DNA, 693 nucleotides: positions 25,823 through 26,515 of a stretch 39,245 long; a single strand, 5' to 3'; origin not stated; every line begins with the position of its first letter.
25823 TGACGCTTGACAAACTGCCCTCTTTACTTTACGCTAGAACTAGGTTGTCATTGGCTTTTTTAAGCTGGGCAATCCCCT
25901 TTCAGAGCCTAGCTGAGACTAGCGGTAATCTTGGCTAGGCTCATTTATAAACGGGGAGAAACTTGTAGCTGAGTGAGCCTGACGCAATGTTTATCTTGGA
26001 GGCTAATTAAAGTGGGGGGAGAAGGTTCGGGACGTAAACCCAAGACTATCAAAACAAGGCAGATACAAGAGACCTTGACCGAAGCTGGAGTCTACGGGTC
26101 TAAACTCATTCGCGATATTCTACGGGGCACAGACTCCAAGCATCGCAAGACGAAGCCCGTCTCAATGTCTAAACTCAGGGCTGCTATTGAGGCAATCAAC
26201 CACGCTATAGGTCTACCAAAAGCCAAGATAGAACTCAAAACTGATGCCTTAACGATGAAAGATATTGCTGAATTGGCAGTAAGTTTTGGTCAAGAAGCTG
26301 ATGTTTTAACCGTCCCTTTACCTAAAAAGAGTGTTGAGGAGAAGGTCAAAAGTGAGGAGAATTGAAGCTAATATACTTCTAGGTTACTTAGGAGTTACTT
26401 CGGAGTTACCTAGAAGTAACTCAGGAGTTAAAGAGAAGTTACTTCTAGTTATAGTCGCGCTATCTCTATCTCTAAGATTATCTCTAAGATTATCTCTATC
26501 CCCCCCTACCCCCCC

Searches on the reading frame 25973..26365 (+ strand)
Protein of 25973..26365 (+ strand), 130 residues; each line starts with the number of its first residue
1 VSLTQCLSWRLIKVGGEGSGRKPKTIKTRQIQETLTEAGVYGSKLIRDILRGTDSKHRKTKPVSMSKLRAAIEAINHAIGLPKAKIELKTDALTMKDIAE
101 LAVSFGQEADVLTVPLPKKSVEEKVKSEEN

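Call 7: search_protein_families(library=pfam, proteins=[window:25973-26365:+], max_evalue=0.1)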
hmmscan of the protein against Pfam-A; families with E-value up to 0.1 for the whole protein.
window:25973-26365:+ (130 aa): 0 families

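Call 8: search_protein_families(library=phrogs, proteins=[window:25973-26365:+], max_evalue=0.1)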
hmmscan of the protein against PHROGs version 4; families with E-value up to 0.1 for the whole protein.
window:25973-26365:+ (130 aa): 0 families

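Call 37: find_homologous_proteins(query=window:26012-26362:+, max_evalue=0.001)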
Query seq(117 aa) (117 aa): 16 proteins with E <= 0.001 among 25 candidates.
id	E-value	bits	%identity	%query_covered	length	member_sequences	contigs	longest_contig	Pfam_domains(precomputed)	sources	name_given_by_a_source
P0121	1.0e-65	236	99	100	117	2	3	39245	-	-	-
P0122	1.3e-26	111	61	88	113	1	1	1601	-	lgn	-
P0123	4.4e-26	109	54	91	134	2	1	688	-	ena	-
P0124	4.7e-24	102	58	95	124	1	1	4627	-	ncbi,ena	-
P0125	8.4e-24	102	56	91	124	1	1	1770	-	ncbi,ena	-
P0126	1.5e-23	101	55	91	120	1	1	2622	-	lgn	-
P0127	1.5e-23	101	66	73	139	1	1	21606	-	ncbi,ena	-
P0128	1.9e-23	100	52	91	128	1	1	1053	-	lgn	-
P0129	4.5e-23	99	58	75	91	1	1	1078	-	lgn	-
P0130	2.4e-22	97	49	100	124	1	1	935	-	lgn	-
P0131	3.9e-22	96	59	83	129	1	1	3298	-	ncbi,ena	-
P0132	7.8e-22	95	66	74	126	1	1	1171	-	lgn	-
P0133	8.1e-22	95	62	75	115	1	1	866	-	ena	-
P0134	2.1e-19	87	39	100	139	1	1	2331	-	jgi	-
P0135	1.1e-15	75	48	85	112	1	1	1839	-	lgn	-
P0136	2.2e-11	62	46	76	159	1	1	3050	-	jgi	-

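Call 41: search_solved_structures(query=A2, max_evalue=10, show_alignments=2)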
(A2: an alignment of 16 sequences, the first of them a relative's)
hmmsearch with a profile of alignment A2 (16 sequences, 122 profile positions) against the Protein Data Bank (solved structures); distinct sequences matched with E-value up to 10: 1.
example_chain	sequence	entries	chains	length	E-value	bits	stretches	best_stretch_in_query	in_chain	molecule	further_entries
7joq_I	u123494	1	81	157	0.87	12.8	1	49-91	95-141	Small Terminase subunit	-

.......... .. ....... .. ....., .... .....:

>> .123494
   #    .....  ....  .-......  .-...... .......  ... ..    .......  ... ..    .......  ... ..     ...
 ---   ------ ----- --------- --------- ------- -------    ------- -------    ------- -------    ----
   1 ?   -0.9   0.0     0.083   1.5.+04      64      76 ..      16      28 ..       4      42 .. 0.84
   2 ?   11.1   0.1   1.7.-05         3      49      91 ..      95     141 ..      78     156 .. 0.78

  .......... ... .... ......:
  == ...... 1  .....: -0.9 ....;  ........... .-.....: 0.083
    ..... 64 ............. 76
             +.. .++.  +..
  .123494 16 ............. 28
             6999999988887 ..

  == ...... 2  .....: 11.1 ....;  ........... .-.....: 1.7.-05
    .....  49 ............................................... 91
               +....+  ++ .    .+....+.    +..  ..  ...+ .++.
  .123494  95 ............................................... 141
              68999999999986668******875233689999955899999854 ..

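Call 42: search_protein_families(library=pfam, alignment_id=A2, max_evalue=1)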
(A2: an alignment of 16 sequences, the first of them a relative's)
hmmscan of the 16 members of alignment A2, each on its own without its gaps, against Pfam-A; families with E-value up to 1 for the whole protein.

A. member 1, P0121 (117 aa): 0 families

B. families by the number of members that match (of 16 scanned): 7 families
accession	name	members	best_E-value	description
PF24037.1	DUF7346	2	0.0034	Family of unknown function (DUF7346)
PF25546.1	DUF7925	1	0.022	Domain of unknown function (DUF7925)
PF11116.13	DUF2624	1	0.022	Protein of unknown function (DUF2624)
PF22148.1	Fervidolysin_NPro-like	1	0.043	Fervidolysin N-terminal prodomain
PF00828.25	Ribosomal_L27A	1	0.073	Ribosomal proteins 50S-L15, 50S-L18e, 60S-L27A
PF18664.7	CdiA_C_tRNase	1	0.078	CdiA C-terminal tRNase domain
PF10437.14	Lip_prot_lig_C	1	0.11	Bacterial lipoate protein ligase C-terminus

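Call 43: find_related_loci(query=A2, collection=viral_contigs, flank=3000)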
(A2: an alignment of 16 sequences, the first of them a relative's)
Query A2 (117 aa) in viral_contigs; peptide patterns used: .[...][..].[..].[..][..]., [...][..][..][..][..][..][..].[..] (x = any residue, [..] = any of these).
133 stretches matched a pattern; 1 encode a relative of the query (tblastn E <= 1e-3); 1 distinct loci.
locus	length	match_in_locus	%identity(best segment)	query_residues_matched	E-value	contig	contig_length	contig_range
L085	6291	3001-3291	47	1-96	2e-26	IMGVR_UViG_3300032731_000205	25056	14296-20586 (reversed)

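Call 44: find_related_loci(query=A2, collection=metagenome_contigs, flank=3000)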
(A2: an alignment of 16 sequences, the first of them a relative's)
Query A2 (117 aa) in metagenome_contigs; peptide patterns used: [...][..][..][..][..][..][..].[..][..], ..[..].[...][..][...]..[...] (x = any residue, [..] = any of these).
599 stretches matched a pattern (row limit reached: there are more); 6 encode a relative of the query (tblastn E <= 1e-3); 6 distinct loci.
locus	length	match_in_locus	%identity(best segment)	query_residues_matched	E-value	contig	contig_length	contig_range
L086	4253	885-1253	58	7-117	3e-34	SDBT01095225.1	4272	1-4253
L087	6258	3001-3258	66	8-92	5e-32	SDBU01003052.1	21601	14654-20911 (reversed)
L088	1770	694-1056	56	8-114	7e-30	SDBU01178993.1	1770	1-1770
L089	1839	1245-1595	50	8-117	3e-29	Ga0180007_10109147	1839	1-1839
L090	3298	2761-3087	59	6-102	8e-26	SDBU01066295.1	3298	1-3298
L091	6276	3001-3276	44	1-91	1e-19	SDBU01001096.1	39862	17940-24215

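Call 46: predict_structure(alignment_id=A2)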
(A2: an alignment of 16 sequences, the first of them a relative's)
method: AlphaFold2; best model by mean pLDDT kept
length: 117 residues; sequences in the alignment: 16
mean_pLDDT: 71.2   pTM: 0.45
mean pLDDT of the five models: 71.2, 70.1, 70.1, 67.8, 67.4
residues with pLDDT >= 90: 24; 70-90: 36; 50-70: 40; < 50: 17
segments of 3 or more residues with pLDDT < 50: 1-3, 74-76, 95-100
pLDDT, mean of each block of 10 residues (from residue 1): 58 85 92 91 88 90 79 51 63 50 52 49
secondary structure, 60 per line:
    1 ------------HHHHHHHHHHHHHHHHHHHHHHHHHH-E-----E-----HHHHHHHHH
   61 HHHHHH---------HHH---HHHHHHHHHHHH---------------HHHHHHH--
elements in order: H13-38 H52-66 H82-93 H109-115
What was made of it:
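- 26012..26365 (+): pA: a 117-aa small-terminase-like protein (the ORF list starts it at GTG 25973; the likely start is GTG 26012, after a GGAGG). It has an N-terminal basic arm GSGRKPK, then helices, and no helix-turn-helix domain. AF2 pLDDT is 71, with helices 13-38, 52-66 and 82-93 (call 46).
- On PaP3-type small-terminase protein family (for pA): The AF2 model has a disordered basic arm and then long helices (call 46).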

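Call 49: fold_search(model_id=the predicted structure, library=pdb)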
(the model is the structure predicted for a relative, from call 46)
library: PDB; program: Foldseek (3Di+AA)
matches with E <= 10: 192; with E <= 0.001: 0
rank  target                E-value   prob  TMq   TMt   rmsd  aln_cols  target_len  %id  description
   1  3sjq_C                8.0e-01  0.41  0.30  0.41  14.2        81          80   14  Crystal structure of a small conductance potassium channel splice variant complexed with calcium-calmodulin (released 2012-05-30)
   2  5v03_B                1.2e+00  0.33  0.32  0.41  12.6        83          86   18  A positive allosteric modulator binding pocket in SK2 ion channels is shared by Riluzole and CyPPA (released 2018-03-07)
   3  3sjq_D                1.2e+00  0.28  0.27  0.38  13.5        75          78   15  Crystal structure of a small conductance potassium channel splice variant complexed with calcium-calmodulin (released 2012-05-30)
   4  4g27_B                1.2e+00  0.28  0.31  0.40  14.3        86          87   16  Calcium-calmodulin complexed with the calmodulin binding domain from a small conductance potassium channel splice vari (released 2012-09-12)
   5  5v02_B                1.3e+00  0.25  0.32  0.40  16.8        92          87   17  A positive allosteric modulator binding pocket in SK2 ion channels is shared by Riluzole and CyPPA (released 2018-03-07)
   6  6ejq_I                1.3e+00  0.16  0.26  0.33  12.2        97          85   13  Crystal structure of a C-terminally truncated small terminase protein from the thermophilic bacteriophage G20c (released 2018-10-10)
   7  1g4y_B                1.4e+00  0.28  0.31  0.42  12.6        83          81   14  1.60 A CRYSTAL STRUCTURE OF THE GATING DOMAIN FROM SMALL CONDUCTANCE POTASSIUM CHANNEL COMPLEXED WITH CALCIUM-CALMODUL (released 2001-05-09)
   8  6ejq_E                1.4e+00  0.14  0.24  0.26  11.9        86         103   10  Crystal structure of a C-terminally truncated small terminase protein from the thermophilic bacteriophage G20c (released 2018-10-10)
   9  4j9y_B                1.7e+00  0.21  0.32  0.40  14.2        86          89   16  Calcium-calmodulin complexed with the calmodulin binding domain from a small conductance potassium channel splice vari (released 2013-03-27)
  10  1u2n_MODEL_1_A        1.7e+00  0.18  0.29  0.33  17.9        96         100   12  Structure CBP TAZ1 Domain (released 2005-04-26)
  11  6c04_F                2.0e+00  0.41  0.37  0.15  14.0        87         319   14  Mtb RNAP Holo/RbpA/double fork DNA -closed clamp (released 2018-03-28)
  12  1u4h_A                2.1e+00  0.09  0.20  0.14  12.8        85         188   12  Crystal structure of an oxygen binding H-NOX domain related to soluble guanylate cyclases (oxygen complex) (released 2004-08-31)
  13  3k03_B                2.4e+00  0.10  0.26  0.31  15.8       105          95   16  Crystal Structure of CNG mimicking NaK mutant, NaK-DTPP, K+ complex (released 2011-01-12)
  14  4kmc                  2.9e+00  0.10  0.26  0.36  11.3        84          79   14  Structure analysis of M. Tuberculosis rRNA transcriptional regulator CarD and its interaction with T. Aquaticus RNA poly (released 2014-02-19)
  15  4afl_F                2.9e+00  0.10  0.22  0.28  14.6        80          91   16  The crystal structure of the ING4 dimerization domain reveals the functional organization of the ING family of chromat (released 2012-02-22)
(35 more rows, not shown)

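Call 50: search_protein_representatives(alignment_id=A2)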
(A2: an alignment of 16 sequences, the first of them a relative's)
Query: 16 sequences, 122 profile positions. Proteins with E-value up to 0.001 (for the whole library): 38; up to 1e-10: 22; up to 1e-30: 5. The best 38 are listed.
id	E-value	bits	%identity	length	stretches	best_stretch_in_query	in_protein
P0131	2.2e-44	166.5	-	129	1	2-122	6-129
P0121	5.4e-44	165.3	-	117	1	2-122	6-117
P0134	3.3e-41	156.3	-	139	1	2-122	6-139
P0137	3.3e-33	130.4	-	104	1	2-109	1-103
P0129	1.0e-32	128.9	-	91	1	18-114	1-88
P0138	2.3e-30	121.3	-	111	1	3-93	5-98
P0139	1.3e-28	115.6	-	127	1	2-99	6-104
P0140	1.6e-27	112.1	-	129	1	2-111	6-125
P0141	3.0e-25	104.8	-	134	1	2-94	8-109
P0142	3.1e-23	98.3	-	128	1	2-92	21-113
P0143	3.1e-22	95.0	-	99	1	2-100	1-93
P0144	1.1e-21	93.2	-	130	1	2-93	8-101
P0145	1.3e-19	86.5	-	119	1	2-99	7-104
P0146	5.3e-19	84.6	-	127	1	2-104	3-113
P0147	1.2e-18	83.5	-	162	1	2-90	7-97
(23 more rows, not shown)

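Call 52: search_solved_structures(query=A3, max_evalue=10, show_alignments=3)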
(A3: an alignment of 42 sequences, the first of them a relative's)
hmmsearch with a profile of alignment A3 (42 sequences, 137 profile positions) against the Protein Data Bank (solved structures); distinct sequences matched with E-value up to 10: 6.
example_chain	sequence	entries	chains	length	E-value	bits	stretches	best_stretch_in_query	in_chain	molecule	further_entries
7joq_I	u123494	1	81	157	0.13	15.8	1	9-98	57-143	Small Terminase subunit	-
1oqp_A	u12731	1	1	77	0.3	14.6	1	78-117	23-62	Caltractin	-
9zd3_F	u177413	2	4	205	1.2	12.6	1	66-124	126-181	Ewing's tumor-associated antigen 1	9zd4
13de_F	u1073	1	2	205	1.2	12.6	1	66-124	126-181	Ewing's tumor-associated antigen 1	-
3qrx_A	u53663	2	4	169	1.8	12.1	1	78-116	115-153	Centrin | Caltractin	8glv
23fe_G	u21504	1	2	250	2.6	11.6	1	66-124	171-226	Ewing's tumor-associated antigen 1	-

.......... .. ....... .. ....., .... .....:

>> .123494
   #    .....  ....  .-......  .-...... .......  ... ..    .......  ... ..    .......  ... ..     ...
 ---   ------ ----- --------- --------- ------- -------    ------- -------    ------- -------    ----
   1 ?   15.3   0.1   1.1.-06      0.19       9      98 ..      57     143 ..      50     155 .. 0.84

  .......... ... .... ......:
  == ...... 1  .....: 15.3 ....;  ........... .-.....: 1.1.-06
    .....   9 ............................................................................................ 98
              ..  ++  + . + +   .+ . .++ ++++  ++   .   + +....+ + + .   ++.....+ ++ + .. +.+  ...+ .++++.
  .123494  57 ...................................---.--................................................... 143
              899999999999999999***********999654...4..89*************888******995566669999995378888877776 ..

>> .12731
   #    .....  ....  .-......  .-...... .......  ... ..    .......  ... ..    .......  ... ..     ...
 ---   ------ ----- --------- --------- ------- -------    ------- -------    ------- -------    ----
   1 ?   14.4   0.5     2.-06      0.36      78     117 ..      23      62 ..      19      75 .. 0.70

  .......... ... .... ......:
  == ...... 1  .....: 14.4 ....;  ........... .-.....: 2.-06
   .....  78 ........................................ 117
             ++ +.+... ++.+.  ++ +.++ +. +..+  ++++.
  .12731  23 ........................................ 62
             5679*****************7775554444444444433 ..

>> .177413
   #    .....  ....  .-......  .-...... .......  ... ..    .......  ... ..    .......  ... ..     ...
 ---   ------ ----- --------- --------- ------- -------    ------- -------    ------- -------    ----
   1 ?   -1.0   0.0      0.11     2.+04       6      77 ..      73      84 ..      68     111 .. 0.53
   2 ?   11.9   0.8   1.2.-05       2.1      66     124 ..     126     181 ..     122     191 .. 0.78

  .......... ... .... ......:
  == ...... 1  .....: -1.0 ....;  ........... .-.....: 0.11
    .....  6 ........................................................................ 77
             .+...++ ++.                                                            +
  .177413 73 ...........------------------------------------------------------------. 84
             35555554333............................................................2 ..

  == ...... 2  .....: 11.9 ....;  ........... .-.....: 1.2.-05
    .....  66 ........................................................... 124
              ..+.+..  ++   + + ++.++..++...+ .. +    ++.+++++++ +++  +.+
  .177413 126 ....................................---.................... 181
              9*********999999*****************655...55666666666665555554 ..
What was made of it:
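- Closest known: HK97 cos with its HTH-less small terminase and the HNH protein gp74. Different: No iteron array is involved. pA shows no detectable sequence similarity to HK97 small terminase (calls 41, 52).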

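Call 53: search_protein_families(library=phrogs, alignment_id=A3, max_evalue=0.1)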
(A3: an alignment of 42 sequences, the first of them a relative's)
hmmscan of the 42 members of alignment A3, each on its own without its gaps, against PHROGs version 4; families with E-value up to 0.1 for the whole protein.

A. member 1, P0121 (117 aa): 0 families

B. families by the number of members that match (of 42 scanned): 20 families
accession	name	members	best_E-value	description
phrog_7407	-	5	0.00059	-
phrog_26583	-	1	0.00025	-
phrog_29405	-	1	0.0051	-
phrog_340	-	1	0.0081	-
phrog_20360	-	1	0.0096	-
phrog_7096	-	1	0.011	-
phrog_23618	-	1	0.012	-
phrog_4914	-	1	0.014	terminase large subunit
phrog_6237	-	1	0.025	-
phrog_2538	-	1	0.027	terminase small subunit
phrog_38391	-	1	0.042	-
phrog_3281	-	1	0.054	endonuclease VII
phrog_36144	-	1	0.055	-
phrog_36228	-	1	0.063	-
phrog_3949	-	1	0.063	transcriptional repressor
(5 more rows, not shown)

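Call 54: search_protein_families(library=pfam, alignment_id=A3, max_evalue=0.1)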
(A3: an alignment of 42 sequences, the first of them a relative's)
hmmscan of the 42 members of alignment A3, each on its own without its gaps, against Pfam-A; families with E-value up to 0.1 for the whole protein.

A. member 1, P0121 (117 aa): 0 families

B. families by the number of members that match (of 42 scanned): 12 families
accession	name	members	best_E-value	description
PF24037.1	DUF7346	2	0.0034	Family of unknown function (DUF7346)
PF14824.11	Sirohm_synth_M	2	0.013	Sirohaem biosynthesis protein central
PF13778.12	DUF4174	1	0.0058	Domain of unknown function (DUF4174)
PF04604.19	L_biotic_typeA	1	0.019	Type-A lantibiotic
PF11116.13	DUF2624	1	0.022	Protein of unknown function (DUF2624)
PF22148.1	Fervidolysin_NPro-like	1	0.043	Fervidolysin N-terminal prodomain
PF20658.2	MSG_insertion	1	0.047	Malate synthase G, alpha-beta insertion domain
PF06959.16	RecQ5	1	0.062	RecQ helicase protein-like 5 (RecQ5)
PF11769.13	DUF3313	1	0.066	Protein of unknown function (DUF3313)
PF22591.2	eIF3a_PCI_TPR-like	1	0.072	eIF3a, PCI domain, TPR-like region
PF00828.25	Ribosomal_L27A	1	0.073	Ribosomal proteins 50S-L15, 50S-L18e, 60S-L27A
PF13815.11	Dzip-like_N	1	0.084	Iguana/Dzip1-like DAZ-interacting protein N-terminal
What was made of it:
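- Tried and rejected: Pfam and PHROGs for pA, pB, pC, pD and pE: nothing useful (calls 7, 8, 42, 53, 54).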

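Call 70: find_encoding_contigs(protein=P0122, flank=2500, max_places=2)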
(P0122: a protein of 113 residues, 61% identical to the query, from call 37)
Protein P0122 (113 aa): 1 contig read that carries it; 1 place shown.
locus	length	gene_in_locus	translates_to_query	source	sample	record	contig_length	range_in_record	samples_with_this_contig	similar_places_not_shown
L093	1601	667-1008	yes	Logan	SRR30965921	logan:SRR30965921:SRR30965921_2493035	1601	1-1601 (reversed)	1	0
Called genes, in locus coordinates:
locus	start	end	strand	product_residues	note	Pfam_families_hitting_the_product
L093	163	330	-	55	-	-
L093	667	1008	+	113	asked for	-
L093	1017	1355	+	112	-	PF01844:HNH (weak)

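Call 71: find_encoding_contigs(protein=P0126, flank=2500, max_places=2)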
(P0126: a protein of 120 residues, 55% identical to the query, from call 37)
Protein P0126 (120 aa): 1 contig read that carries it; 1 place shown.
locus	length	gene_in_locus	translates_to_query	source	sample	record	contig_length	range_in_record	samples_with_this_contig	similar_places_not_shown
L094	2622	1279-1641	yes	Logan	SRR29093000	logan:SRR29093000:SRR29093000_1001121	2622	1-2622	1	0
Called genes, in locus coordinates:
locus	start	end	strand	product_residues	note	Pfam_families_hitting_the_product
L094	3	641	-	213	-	?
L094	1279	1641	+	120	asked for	-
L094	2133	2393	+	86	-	-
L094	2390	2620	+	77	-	?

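Call 72: find_encoding_contigs(protein=P0134, flank=2500, max_places=2)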
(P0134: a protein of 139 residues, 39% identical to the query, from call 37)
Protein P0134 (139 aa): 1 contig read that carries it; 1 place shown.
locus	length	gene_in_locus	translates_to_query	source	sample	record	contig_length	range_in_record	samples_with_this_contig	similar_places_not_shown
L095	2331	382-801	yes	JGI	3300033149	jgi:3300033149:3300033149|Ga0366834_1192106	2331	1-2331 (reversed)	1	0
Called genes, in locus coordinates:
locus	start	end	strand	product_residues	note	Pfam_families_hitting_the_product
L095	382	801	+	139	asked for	-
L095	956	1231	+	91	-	-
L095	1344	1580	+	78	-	-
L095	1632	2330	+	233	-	?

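Call 73: find_encoding_contigs(protein=P0136, flank=2500, max_places=2)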
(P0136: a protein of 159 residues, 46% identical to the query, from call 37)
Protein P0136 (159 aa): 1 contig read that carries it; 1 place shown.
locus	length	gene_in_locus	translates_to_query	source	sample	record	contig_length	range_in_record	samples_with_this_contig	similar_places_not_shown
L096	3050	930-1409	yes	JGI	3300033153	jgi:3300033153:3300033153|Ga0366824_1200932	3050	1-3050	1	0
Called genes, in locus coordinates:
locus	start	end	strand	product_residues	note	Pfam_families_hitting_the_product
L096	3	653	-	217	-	?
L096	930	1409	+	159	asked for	-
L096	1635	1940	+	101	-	-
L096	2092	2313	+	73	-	-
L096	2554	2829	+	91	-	-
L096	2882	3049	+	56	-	?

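Call 101: search_dna_similar(query=window:26012-26362:+, collection=phages, mode=protein, max_evalue=5, max_rows=25)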
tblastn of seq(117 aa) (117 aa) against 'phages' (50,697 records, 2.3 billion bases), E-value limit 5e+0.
No match.
